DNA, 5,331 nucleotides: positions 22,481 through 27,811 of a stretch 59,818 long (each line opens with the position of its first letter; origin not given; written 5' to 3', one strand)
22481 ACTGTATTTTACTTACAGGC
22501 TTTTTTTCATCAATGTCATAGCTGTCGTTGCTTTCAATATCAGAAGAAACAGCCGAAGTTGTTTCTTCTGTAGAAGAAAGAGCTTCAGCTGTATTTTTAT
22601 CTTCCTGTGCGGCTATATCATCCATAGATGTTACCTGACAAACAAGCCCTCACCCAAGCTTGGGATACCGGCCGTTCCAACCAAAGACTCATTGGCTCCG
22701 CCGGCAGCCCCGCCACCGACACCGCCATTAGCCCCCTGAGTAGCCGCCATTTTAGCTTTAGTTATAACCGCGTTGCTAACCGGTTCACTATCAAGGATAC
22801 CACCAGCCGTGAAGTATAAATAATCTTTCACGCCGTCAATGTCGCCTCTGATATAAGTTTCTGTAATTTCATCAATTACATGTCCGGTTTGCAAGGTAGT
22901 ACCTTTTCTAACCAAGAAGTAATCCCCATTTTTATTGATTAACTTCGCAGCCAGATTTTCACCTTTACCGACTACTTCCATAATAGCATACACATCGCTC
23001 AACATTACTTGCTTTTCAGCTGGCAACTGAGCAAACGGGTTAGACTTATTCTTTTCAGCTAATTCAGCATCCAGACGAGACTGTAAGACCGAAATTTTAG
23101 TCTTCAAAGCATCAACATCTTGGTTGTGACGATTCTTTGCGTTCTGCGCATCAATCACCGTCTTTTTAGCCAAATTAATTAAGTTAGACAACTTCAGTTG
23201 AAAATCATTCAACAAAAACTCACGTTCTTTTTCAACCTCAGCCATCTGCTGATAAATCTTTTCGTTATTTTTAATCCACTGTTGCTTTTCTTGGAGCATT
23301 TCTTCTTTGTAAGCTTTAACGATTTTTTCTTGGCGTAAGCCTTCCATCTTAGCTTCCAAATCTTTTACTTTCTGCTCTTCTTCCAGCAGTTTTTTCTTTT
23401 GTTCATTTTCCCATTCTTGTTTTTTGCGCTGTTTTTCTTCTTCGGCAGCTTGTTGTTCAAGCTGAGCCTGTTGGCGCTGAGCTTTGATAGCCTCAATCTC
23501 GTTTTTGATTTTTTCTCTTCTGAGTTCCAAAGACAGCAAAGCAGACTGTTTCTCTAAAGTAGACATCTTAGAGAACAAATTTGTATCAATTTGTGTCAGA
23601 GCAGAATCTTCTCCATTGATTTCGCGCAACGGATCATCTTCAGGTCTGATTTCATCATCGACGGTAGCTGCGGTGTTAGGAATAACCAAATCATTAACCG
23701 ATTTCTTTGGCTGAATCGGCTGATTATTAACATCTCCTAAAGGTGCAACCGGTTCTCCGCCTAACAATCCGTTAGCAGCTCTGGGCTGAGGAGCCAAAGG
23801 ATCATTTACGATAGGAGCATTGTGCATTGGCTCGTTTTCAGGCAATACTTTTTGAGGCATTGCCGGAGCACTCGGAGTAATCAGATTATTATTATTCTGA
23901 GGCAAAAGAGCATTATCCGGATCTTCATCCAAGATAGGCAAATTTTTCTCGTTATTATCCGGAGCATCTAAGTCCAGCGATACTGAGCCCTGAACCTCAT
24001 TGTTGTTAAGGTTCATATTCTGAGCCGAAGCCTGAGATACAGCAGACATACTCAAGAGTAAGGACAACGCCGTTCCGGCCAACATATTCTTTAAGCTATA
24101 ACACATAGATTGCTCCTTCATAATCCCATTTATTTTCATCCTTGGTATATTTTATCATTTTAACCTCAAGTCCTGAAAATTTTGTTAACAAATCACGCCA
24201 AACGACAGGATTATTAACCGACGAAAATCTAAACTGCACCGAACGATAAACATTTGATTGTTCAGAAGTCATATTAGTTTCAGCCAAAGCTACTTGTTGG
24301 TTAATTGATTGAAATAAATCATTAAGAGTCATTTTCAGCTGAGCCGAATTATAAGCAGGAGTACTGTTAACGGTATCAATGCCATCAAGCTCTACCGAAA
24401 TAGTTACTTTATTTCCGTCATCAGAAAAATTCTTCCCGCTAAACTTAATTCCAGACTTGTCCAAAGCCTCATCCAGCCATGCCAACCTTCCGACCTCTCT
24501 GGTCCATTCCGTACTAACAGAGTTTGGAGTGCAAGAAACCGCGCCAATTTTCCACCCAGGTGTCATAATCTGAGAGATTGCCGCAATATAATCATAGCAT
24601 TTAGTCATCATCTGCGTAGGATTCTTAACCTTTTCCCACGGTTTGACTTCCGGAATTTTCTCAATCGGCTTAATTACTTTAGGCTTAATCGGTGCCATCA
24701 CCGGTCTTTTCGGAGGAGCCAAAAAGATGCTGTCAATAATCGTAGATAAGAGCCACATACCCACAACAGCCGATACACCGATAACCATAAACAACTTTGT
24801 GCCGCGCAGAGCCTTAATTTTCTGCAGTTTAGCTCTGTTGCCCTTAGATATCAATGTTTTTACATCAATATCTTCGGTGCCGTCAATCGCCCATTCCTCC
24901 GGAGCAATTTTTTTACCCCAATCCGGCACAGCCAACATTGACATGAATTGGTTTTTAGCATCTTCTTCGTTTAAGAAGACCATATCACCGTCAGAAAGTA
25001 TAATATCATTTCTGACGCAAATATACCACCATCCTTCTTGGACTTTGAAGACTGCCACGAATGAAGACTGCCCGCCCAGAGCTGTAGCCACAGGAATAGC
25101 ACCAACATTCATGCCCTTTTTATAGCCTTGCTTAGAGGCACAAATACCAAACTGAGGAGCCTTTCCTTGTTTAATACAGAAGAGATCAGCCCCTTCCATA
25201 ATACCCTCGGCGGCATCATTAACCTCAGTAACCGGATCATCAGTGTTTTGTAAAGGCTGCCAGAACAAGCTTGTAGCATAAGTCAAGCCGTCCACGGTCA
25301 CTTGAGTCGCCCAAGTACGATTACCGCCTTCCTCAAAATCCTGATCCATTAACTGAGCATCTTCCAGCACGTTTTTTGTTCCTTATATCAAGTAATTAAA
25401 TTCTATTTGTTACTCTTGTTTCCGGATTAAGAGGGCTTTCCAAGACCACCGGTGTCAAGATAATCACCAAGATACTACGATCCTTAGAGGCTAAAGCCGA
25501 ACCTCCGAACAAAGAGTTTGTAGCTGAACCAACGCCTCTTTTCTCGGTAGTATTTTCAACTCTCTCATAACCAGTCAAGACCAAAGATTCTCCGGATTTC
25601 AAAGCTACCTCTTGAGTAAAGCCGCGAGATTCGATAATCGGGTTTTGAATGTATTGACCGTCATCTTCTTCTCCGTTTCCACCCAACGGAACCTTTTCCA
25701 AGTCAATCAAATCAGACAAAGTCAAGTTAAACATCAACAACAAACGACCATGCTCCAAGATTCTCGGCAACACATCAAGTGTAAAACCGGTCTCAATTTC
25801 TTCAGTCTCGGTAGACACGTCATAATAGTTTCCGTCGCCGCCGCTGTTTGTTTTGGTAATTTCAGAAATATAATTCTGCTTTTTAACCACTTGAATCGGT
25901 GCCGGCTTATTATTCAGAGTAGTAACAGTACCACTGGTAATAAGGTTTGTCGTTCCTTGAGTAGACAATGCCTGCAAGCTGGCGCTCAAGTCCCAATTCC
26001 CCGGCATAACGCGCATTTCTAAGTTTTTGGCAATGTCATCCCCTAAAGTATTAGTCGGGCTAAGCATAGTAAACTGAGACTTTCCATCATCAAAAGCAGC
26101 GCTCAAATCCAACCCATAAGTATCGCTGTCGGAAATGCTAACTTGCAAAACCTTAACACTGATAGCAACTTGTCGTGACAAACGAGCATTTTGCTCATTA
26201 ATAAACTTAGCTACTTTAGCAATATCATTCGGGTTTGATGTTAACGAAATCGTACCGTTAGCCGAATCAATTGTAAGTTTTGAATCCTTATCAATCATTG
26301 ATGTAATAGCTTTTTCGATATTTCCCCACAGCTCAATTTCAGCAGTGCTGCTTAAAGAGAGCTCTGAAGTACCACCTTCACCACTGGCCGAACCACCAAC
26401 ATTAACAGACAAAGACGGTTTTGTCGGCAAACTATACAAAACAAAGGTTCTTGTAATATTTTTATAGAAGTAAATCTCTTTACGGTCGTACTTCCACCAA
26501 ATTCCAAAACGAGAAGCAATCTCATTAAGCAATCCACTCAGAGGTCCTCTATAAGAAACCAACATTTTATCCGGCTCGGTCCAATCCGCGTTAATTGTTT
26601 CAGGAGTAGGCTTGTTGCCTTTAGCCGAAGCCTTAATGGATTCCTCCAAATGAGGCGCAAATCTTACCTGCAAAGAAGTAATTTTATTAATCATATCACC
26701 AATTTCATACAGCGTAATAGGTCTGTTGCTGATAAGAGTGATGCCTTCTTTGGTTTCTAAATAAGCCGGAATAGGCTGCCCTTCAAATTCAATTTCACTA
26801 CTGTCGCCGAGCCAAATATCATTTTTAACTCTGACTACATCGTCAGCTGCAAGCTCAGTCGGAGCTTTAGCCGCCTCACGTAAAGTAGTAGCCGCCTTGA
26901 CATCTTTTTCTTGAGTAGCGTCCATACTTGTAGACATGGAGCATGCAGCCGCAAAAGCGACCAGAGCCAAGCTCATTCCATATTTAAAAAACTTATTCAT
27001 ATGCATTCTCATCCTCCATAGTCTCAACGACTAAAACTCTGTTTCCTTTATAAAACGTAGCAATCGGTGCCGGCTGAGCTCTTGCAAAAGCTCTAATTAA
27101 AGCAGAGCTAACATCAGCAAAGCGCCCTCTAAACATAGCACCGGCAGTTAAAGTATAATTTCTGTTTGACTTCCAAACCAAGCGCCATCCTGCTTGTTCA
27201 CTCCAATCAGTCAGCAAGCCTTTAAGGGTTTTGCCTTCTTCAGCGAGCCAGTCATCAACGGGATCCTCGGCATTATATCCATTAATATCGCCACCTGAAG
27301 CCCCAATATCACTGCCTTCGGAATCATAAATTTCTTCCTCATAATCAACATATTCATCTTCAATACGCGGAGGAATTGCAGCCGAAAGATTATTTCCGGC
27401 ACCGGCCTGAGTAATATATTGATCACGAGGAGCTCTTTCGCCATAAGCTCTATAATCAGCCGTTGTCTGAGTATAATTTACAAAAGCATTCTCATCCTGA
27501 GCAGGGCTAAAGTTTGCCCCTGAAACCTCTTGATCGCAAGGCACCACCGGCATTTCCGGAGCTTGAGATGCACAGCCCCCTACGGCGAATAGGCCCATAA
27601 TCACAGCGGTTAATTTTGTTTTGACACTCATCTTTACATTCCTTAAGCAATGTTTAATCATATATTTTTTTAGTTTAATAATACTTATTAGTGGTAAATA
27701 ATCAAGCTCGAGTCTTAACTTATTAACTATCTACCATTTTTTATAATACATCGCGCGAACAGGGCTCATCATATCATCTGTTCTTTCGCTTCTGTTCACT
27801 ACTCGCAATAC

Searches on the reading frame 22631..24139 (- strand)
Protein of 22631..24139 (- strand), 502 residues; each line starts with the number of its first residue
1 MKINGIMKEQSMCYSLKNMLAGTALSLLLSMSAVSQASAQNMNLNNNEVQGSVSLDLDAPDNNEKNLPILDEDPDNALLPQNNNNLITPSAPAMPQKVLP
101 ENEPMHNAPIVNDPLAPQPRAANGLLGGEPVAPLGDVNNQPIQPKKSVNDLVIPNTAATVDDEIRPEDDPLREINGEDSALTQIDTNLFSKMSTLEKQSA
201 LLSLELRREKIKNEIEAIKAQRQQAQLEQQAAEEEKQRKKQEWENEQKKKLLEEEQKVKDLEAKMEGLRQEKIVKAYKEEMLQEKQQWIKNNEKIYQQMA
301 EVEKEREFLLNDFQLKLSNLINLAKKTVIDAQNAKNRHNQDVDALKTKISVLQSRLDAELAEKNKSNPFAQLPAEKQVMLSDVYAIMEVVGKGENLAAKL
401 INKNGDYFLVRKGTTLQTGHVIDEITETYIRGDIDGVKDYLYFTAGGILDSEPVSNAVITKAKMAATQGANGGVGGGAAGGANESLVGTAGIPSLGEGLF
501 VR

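Call 4: search_protein_families(library=pfam, proteins=[window:22631-24139:-], max_evalue=0.01)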
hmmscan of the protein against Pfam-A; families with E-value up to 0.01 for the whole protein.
window:22631-24139:- (502 aa): 0 families

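Call 5: search_protein_families(library=ncbifam, proteins=[window:22631-24139:-], max_evalue=0.01)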
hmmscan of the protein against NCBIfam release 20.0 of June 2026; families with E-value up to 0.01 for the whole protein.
window:22631-24139:- (502 aa): 2 families
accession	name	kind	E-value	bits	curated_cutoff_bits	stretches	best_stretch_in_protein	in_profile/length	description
TIGR02168.1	SMC_prok_B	equivalog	0.0016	16.2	567.35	1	189-365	277-887/1181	chromosome segregation protein SMC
TIGR03021.1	pilP_fam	equivalog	0.0072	17.4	34.65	1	327-427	15-113/119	type IV pilus biogenesis protein PilP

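Call 37: search_solved_structures(query=A3, max_evalue=1)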
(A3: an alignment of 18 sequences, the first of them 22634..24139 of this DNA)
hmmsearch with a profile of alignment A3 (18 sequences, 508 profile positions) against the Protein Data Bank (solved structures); distinct sequences matched with E-value up to 1: 3.
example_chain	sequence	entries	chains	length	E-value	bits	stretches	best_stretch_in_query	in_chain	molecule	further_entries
8qfc_D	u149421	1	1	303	0.58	12.5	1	219-305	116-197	DDRGK domain-containing protein 1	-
8ohd_C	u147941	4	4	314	0.62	12.4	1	219-305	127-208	DDRGK domain-containing protein 1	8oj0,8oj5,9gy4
35zv_J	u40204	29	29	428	0.85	12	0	168-235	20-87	26S proteasome regulatory subunit 6B homolog | 26S protease regulatory subunit 6B homolog | RPT3 isoform 1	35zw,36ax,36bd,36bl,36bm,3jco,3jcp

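Call 109: search_protein_families(library=ncbifam, alignment_id=A3, max_evalue=0.1)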
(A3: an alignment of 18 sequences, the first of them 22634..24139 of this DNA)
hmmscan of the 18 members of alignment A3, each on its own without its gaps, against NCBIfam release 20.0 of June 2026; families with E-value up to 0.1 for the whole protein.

A. member 1, window:22634-24139:- (502 aa): 3 families
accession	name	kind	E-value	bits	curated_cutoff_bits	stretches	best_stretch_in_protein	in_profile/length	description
TIGR02168.1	SMC_prok_B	equivalog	0.0016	16.2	567.35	1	189-365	277-887/1181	chromosome segregation protein SMC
TIGR03021.1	pilP_fam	equivalog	0.0072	17.4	34.65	1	327-427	15-113/119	type IV pilus biogenesis protein PilP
NF045780.1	TrlF_fam_ATP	equivalog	0.046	12.4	350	1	161-369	432-634/944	TrlF family AAA-like ATPase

B. families by the number of members that match (of 18 scanned): 7 families
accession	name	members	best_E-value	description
TIGR03021.1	pilP_fam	18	6.6e-07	type IV pilus biogenesis protein PilP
NF045780.1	TrlF_fam_ATP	11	0.0017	TrlF family AAA-like ATPase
TIGR02168.1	SMC_prok_B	5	0.00079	chromosome segregation protein SMC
NF051880.1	FlagAsmCDGMPTipF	1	0.028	flagella assembly cyclic-di-GMP phosphodiesterase TipF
NF004549.0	PRK05896.1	1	0.055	DNA polymerase III subunits gamma and tau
NF046048.1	NlpC_P60_DIP1281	1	0.085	DIP1281 family NlpC/P60 protein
NF009409.0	PRK12770.1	1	0.093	putative glutamate synthase subunit beta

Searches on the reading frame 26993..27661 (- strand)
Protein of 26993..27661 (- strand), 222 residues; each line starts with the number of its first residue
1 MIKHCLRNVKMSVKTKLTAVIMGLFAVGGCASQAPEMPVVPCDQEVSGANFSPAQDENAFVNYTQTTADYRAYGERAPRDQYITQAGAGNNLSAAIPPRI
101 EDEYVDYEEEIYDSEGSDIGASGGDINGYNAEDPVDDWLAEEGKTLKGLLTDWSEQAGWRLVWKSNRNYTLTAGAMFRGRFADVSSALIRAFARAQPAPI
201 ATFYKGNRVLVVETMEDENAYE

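Call 4: search_protein_families(library=pfam, proteins=[window:26993-27661:-], max_evalue=0.01)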
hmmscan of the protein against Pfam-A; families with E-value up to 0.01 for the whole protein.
window:26993-27661:- (222 aa): 1 family
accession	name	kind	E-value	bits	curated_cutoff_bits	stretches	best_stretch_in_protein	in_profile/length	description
PF10671.14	TcpQ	-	9.4e-17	61.3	27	1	137-213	2-78/80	Toxin co-regulated pilus biosynthesis protein Q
